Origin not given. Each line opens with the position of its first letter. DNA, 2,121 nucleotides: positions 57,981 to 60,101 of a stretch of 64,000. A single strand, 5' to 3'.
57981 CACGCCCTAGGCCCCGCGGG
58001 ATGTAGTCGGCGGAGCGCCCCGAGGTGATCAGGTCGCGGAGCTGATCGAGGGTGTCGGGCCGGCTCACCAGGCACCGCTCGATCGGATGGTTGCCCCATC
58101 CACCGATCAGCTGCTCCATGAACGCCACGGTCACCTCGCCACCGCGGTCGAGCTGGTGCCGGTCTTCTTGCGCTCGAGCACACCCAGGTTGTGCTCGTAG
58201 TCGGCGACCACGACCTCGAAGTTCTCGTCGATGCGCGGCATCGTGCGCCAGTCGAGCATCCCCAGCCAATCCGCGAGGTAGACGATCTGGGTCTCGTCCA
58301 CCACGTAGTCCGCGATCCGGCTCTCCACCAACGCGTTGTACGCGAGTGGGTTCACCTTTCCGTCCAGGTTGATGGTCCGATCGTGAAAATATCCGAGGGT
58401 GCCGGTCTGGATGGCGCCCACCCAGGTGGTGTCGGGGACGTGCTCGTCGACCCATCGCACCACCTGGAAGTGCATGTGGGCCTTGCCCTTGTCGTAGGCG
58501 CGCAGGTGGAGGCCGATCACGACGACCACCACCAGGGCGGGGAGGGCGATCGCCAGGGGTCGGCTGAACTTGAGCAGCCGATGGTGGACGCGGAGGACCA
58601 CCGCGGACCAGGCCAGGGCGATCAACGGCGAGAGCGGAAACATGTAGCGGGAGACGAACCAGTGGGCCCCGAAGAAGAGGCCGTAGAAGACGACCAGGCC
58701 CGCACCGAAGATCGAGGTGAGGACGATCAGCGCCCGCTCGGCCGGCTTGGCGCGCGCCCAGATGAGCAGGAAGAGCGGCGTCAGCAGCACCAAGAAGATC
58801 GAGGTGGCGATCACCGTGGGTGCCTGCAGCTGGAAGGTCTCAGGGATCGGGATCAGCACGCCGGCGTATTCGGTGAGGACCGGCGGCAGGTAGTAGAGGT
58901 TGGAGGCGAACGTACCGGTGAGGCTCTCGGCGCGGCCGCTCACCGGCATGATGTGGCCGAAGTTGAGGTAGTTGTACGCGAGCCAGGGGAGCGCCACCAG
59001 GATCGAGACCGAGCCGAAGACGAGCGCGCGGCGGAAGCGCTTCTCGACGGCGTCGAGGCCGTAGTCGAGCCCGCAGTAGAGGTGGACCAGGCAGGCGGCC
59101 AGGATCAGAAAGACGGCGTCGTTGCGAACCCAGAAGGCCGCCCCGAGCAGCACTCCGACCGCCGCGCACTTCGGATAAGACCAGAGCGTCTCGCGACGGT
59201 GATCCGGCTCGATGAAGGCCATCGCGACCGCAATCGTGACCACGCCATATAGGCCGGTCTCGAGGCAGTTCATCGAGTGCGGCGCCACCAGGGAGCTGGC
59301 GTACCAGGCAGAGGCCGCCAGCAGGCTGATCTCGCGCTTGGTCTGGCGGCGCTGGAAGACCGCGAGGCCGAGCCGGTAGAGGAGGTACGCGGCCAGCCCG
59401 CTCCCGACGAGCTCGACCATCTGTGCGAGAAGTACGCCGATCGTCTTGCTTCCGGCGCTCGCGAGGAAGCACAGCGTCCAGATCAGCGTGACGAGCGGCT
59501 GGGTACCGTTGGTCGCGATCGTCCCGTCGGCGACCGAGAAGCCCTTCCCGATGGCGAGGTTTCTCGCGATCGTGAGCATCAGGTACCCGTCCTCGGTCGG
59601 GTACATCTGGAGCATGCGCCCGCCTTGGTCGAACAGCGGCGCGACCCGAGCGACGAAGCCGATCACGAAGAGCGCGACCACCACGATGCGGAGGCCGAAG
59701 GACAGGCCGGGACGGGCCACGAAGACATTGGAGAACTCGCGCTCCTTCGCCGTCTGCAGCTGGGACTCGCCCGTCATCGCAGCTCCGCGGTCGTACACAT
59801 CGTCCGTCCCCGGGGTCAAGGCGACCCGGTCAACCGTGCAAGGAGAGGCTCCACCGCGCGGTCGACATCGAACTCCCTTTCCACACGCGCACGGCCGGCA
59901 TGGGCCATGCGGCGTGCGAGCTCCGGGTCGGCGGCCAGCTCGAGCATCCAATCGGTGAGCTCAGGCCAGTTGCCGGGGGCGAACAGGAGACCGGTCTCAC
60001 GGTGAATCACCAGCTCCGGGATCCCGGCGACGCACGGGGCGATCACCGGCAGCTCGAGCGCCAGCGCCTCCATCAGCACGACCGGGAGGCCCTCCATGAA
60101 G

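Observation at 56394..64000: Complete DprE1/DprE2/UbiA-type lipid-linked pentofuranose (arabinofuranose-like) donor pathway with GT-C transferase in a myxobacterium-like genome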

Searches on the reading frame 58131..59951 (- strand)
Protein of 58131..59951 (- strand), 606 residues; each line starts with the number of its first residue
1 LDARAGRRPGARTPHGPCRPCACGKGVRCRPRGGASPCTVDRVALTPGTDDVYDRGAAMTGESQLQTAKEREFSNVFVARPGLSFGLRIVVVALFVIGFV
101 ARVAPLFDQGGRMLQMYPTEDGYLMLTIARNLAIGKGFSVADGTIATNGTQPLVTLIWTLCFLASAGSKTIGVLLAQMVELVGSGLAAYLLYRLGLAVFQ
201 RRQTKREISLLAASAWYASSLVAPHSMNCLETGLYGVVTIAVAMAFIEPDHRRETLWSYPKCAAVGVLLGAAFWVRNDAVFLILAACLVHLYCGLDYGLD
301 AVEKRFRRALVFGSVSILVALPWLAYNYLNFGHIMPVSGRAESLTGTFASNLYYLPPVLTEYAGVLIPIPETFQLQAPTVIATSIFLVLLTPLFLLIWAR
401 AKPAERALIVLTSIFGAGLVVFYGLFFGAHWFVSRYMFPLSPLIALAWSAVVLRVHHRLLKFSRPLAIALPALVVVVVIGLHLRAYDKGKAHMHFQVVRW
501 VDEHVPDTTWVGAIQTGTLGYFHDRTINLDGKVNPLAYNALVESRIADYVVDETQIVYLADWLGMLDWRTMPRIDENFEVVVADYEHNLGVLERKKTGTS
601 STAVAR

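Call 7: search_protein_families(library=pfam, proteins=[window:58131-59951:-], max_evalue=0.01)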
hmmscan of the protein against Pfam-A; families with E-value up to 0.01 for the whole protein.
window:58131-59951:- (606 aa): 0 families

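Call 8: search_protein_families(library=ncbifam, proteins=[window:58131-59951:-], max_evalue=0.01)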
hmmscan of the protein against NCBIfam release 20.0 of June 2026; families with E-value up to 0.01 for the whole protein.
window:58131-59951:- (606 aa): 1 family
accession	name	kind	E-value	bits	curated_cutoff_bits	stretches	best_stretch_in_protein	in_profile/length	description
NF047440.1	LA3751_2_3_fam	subfamily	1.7e-11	43.7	200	1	162-480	87-378/460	LA_3751/LA_3752 family putative glycosyltransferase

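Call 14: find_homologous_proteins(query=window:58131-59777:-, max_evalue=0.00001)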
Query window:58131-59777:- (548 aa): 1058 proteins with E <= 0.00001 among 8000 candidates; the best 120 are listed.
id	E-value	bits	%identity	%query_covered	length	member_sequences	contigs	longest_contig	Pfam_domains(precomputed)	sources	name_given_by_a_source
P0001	0.0e+0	1222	100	100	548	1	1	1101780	-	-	-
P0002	3.7e-271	918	75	99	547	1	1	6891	-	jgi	jgi:hypothetical protein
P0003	3.7e-269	912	74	99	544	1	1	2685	-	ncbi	-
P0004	5.0e-239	812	69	95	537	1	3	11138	-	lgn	-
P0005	8.3e-238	808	70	94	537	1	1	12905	-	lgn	-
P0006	6.2e-225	766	66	95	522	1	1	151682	-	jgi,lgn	jgi:hypothetical protein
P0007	2.4e-218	744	63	97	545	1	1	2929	-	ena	-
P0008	1.2e-202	692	65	94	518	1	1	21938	-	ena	-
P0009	1.6e-177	609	55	93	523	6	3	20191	-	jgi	jgi:hypothetical protein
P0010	4.9e-167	575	53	91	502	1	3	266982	-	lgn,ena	-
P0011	5.3e-161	555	54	90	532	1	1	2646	-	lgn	-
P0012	2.5e-160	552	51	94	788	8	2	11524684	PF13428.13,PF13181.13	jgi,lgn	jgi:tetratricopeptide (TPR) repeat protein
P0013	2.8e-158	546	54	90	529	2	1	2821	-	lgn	-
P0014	2.0e-157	543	51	94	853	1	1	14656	PF13424.13,PF13374.13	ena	-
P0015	1.7e-155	537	50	93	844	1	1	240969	PF13424.13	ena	-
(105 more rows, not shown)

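Call 16: find_related_loci(query=A1, collection=genome_contigs, flank=10000)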
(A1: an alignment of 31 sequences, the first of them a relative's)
Query A1 (548 aa) in genome_contigs; peptide patterns used: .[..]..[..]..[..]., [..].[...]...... (x = any residue, [..] = any of these).
244 stretches matched a pattern; 210 encode a relative of the query (tblastn E <= 1e-3); the best 80 are kept; 80 distinct loci.
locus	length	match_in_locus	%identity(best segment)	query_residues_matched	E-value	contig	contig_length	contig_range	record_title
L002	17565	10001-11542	51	22-538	1e-156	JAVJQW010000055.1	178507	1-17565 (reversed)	MAG: Deltaproteobacteria bacterium isolate D1-CHI-08 k141_27535, whole genome shotgun sequence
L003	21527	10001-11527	49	29-538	2e-153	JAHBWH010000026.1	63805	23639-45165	MAG: Myxococcales bacterium isolate ACE_MYX12 MYX12_26, whole genome shotgun sequence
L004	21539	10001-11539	48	29-537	2e-146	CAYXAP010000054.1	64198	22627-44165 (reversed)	MAG TPA_asm: uncultured Sandaracinus sp. isolate SRP321284_co1_170 genome assembly, contig: NODE_505_length_64198_cov_18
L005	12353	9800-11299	48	36-538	3e-146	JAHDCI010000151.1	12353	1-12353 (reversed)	MAG: Myxococcota bacterium isolate MAG-130 RZ_14654, whole genome shotgun sequence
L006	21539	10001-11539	48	29-537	6e-145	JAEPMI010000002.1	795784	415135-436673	MAG: Deltaproteobacteria bacterium isolate HCUG1432-5 NODE_2_length_795784_cov_32.147220, whole genome shotgun sequence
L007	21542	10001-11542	49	29-537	5e-144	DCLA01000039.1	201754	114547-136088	MAG TPA_asm: Myxococcales bacterium UBA1660 UBA1660_contig_15, whole genome shotgun sequence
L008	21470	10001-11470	48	44-534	9e-144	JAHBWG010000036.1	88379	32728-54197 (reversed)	MAG: Sandaracinaceae bacterium isolate ACE_MYX11 MYX11_36, whole genome shotgun sequence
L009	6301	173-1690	46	42-543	1e-143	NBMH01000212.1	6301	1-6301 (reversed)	MAG: Anaerolineaceae bacterium 4572_78 ex4572_78_scaffold_26659, whole genome shotgun sequence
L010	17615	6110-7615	49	35-537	2e-142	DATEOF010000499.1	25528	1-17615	MAG TPA_asm: Polyangiales bacterium isolate SMAG_U8988 k141_1447575, whole genome shotgun sequence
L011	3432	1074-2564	49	36-537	3e-146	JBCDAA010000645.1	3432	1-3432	MAG: Myxococcota bacterium isolate P01_F01_bin.48 k141_1952342_length_3432_cov_12.9359, whole genome shotgun sequence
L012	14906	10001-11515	46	37-543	2e-140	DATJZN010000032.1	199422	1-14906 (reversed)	MAG TPA_asm: Myxococcota bacterium isolate SMAG_U15179 k141_1968603, whole genome shotgun sequence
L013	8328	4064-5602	46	31-537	4e-140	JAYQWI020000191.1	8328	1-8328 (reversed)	MAG: Candidatus Parabeggiatoa communis isolate WS_Bin1 k141_60390, whole genome shotgun sequence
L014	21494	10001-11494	49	34-537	1e-139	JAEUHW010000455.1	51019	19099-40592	MAG: Planctomycetota bacterium isolate new MAG-27 k141_763647, whole genome shotgun sequence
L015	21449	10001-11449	50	54-536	5e-139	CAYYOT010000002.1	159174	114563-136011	MAG TPA_asm: uncultured Myxococcales bacterium isolate SRP128890_co1_37 genome assembly, contig: NODE_104_length_159174_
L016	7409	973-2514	46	31-537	2e-137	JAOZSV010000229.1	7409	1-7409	MAG: Thiotrichaceae bacterium isolate GMC7.concoct.148 GMC7_5829_length_7409_cov_1186.343487, whole genome shotgun seque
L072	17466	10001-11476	41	47-540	3e-101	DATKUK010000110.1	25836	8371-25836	MAG TPA_asm: Phycisphaerae bacterium isolate SMAG_U14105 k141_327764, whole genome shotgun sequence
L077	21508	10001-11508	42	36-536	2e-111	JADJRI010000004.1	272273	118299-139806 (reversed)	MAG: Planctomycetota bacterium isolate Fred_18-Q3-R57-64_MAXAC.418 tig00010737-10-2712970, whole genome shotgun sequence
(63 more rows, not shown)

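Call 18: find_encoding_contigs(protein=P0006, flank=10000, max_places=2)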
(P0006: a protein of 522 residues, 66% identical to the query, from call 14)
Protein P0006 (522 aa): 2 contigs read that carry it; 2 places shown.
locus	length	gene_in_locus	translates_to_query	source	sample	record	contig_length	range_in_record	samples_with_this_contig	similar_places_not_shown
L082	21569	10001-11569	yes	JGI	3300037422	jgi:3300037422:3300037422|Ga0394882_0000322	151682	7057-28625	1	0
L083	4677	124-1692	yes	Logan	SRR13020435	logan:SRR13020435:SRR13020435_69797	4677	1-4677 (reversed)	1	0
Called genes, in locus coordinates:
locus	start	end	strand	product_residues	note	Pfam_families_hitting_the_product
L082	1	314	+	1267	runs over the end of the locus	PF00069:Pkinase, PF07714:PK_Tyr_Ser-Thr, PF13191:AAA_16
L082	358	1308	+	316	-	PF07714:PK_Tyr_Ser-Thr, PF00069:Pkinase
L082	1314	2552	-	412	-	-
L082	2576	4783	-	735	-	PF00069:Pkinase, PF07714:PK_Tyr_Ser-Thr, PF08308:PEGA (faint)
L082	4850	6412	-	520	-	-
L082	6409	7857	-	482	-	PF12710:HAD, PF01040:UbiA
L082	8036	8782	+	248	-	PF00106:adh_short, PF08659:KR, PF13561:adh_short_C2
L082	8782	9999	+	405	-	PF20706:GT4-conflict (weak), PF00534:Glycos_transf_1, PF13692:Glyco_trans_1_4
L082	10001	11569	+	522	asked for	-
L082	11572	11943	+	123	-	-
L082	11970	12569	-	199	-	-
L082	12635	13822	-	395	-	PF00535:Glycos_transf_2, PF13641:Glyco_tranf_2_3, PF13632:Glyco_trans_2_3 (weak)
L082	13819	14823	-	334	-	PF00535:Glycos_transf_2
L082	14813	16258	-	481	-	PF13727:CoA_binding_3, PF02397:Bac_transf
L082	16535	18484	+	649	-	PF16697:Yop-YscD_cpl, PF00498:FHA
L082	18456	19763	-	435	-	-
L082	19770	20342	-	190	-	PF02563:Poly_export, PF10531:SLBB, PF22461:SLBB_2 (weak)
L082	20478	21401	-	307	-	PF01522:Polysacc_deac_1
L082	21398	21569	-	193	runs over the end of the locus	PF02627:CMD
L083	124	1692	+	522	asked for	-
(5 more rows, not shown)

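Call 19: find_encoding_contigs(protein=P0005, flank=10000, max_places=2)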
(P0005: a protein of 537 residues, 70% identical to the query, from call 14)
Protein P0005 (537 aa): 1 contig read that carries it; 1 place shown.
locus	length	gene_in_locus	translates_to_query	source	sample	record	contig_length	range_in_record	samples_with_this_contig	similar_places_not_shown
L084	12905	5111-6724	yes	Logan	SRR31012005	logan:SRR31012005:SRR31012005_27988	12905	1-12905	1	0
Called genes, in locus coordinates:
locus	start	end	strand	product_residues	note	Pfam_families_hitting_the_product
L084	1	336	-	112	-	?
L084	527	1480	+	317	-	PF07714:PK_Tyr_Ser-Thr, PF00069:Pkinase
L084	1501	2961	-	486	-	PF12710:HAD (weak), PF01040:UbiA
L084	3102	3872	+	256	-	PF00106:adh_short, PF08659:KR, PF13561:adh_short_C2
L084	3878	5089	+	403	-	PF20706:GT4-conflict, PF00534:Glycos_transf_1, PF13692:Glyco_trans_1_4, PF13524:Glyco_trans_1_2 (weak)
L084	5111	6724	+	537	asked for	-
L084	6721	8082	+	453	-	PF01565:FAD_binding_4, PF04030:ALO (weak)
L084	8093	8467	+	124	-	-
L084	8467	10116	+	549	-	-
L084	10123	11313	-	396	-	PF13641:Glyco_tranf_2_3, PF00535:Glycos_transf_2, PF13632:Glyco_trans_2_3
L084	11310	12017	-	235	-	PF03808:Glyco_tran_WecG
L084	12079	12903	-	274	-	?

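Call 37: search_solved_structures(query=A1, max_evalue=1, show_alignments=2)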
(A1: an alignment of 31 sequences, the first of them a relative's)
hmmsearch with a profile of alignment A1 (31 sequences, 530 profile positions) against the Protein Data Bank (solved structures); distinct sequences matched with E-value up to 1: 2.
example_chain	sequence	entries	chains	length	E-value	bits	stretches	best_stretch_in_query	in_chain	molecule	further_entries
9u78_A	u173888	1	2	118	0.095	14.3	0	481-521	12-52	Single Chain Protein of De Novo Designed Helix Bundles-4EH2 with KDPV Loop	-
3zfp_A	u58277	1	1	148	0.87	11.2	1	404-440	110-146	N-TERMINAL PROTEASE NPRO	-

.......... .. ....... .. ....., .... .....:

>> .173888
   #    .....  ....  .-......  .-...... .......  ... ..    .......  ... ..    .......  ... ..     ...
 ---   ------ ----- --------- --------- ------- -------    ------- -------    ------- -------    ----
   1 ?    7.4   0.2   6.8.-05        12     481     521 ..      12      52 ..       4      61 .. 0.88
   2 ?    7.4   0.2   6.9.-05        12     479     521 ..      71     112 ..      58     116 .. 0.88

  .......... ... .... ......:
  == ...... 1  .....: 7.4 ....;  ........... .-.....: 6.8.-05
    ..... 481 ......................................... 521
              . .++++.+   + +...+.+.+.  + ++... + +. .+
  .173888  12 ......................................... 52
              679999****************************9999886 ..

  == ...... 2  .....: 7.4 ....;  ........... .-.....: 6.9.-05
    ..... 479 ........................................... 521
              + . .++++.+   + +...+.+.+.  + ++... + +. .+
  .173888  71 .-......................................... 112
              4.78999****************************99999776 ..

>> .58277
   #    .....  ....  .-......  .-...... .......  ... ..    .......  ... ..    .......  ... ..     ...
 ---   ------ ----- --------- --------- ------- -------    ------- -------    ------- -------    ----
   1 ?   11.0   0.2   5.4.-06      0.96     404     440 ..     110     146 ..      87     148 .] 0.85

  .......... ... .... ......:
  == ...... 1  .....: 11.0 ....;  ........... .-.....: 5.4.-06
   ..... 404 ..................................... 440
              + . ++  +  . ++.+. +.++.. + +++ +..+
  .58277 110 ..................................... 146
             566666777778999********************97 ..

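Call 46: predict_structure(alignment_id=A1)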
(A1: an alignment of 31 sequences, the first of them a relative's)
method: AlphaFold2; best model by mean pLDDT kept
length: 548 residues; sequences in the alignment: 31
mean_pLDDT: 90.8   pTM: 0.89
mean pLDDT of the five models: 90.8, 89.3, 89.2, 87.5, 86.4
residues with pLDDT >= 90: 437; 70-90: 76; 50-70: 6; < 50: 29
segments of 3 or more residues with pLDDT < 50: 1-9, 12-22, 540-548
pLDDT, mean of each block of 10 residues (from residue 1): 44 43 71 97 94 86 93 96 94 92 98 96 97 98 95 98 93 92 97 88 98 95 98 95 97 98 95 90 85 94 93 92 97 95 96 98 91 90 97 94 92 94 92 85 96 89 95 92 95 96 95 97 95 88 39
secondary structure, 60 per line:
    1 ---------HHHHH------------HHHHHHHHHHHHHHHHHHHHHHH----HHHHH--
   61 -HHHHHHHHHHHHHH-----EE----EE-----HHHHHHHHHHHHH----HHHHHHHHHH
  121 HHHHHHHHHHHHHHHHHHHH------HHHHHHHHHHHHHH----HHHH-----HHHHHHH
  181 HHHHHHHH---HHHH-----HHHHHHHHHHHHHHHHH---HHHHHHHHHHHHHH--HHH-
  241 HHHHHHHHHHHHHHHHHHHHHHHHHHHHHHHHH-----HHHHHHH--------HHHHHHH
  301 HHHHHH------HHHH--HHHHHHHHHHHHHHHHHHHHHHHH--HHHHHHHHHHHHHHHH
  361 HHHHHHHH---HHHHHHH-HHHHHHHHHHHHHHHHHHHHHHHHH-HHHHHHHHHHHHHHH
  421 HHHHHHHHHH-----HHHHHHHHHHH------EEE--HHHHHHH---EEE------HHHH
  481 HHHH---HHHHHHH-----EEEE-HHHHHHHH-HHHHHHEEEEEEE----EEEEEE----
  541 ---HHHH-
elements in order: H10-14 H27-49 H54-58 H62-75 H94-106 H111-140 H147-160 H165-168 H174-188 H192-195 H201-217 H221-234 H241-273 H279-285 H294-306 H313-316 H319-342 H345-368 H372-378 H380-404 H406-430 H436-446 E453-455 H458-464 E468-470 H477-484 H488-494 E500-503 H505-512 H514-519 E520-526 E531-536 H544-547

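Call 48: search_protein_families(library=pfam, proteins=[L084:8467-10116:+, L082:4850-6412:-, L082:13819-14823:-, L082:18456-19763:-, L082:1314-2552:-, L084:1501-2961:-], max_evalue=0.01)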
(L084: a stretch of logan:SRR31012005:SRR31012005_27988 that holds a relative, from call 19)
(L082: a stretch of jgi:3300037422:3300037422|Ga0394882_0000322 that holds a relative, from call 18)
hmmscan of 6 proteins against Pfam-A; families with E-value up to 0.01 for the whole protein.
L084:8467-10116:+ (549 aa): 0 families

L082:4850-6412:- (520 aa): 1 family
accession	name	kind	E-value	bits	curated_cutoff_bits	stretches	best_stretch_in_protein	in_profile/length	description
PF13231.12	PMT_2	-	0.00025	21.7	26.1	1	59-188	4-132/160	Dolichyl-phosphate-mannose-protein mannosyltransferase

L082:13819-14823:- (334 aa): 4 families
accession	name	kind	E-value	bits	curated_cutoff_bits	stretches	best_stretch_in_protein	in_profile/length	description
PF00535.33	Glycos_transf_2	-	8.9e-12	45.7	23.3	1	18-131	8-122/168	Glycosyl transferase family 2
PF13632.12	Glyco_trans_2_3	-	3.7e-07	30.6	27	1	94-225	5-144/198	Glycosyl transferase family group 2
PF10111.15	Glyco_tranf_2_2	-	6.2e-05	23.1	27.3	1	38-208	33-223/276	Glycosyltransferase like family 2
PF02709.20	Glyco_transf_7C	-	0.0038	17.3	23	1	146-199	13-68/78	N-terminal domain of galactosyltransferase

L082:18456-19763:- (435 aa): 0 families

L082:1314-2552:- (412 aa): 0 families

L084:1501-2961:- (486 aa): 3 families
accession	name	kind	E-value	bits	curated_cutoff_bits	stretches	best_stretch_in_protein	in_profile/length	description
PF01040.23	UbiA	-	7.1e-19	68.5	34.2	1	215-458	8-240/250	UbiA prenyltransferase family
PF12710.13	HAD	-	1.9e-07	32.2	27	1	20-156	4-185/189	haloacid dehalogenase-like hydrolase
PF00702.32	Hydrolase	-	0.0019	19.1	26.4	1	74-126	96-151/191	haloacid dehalogenase-like hydrolase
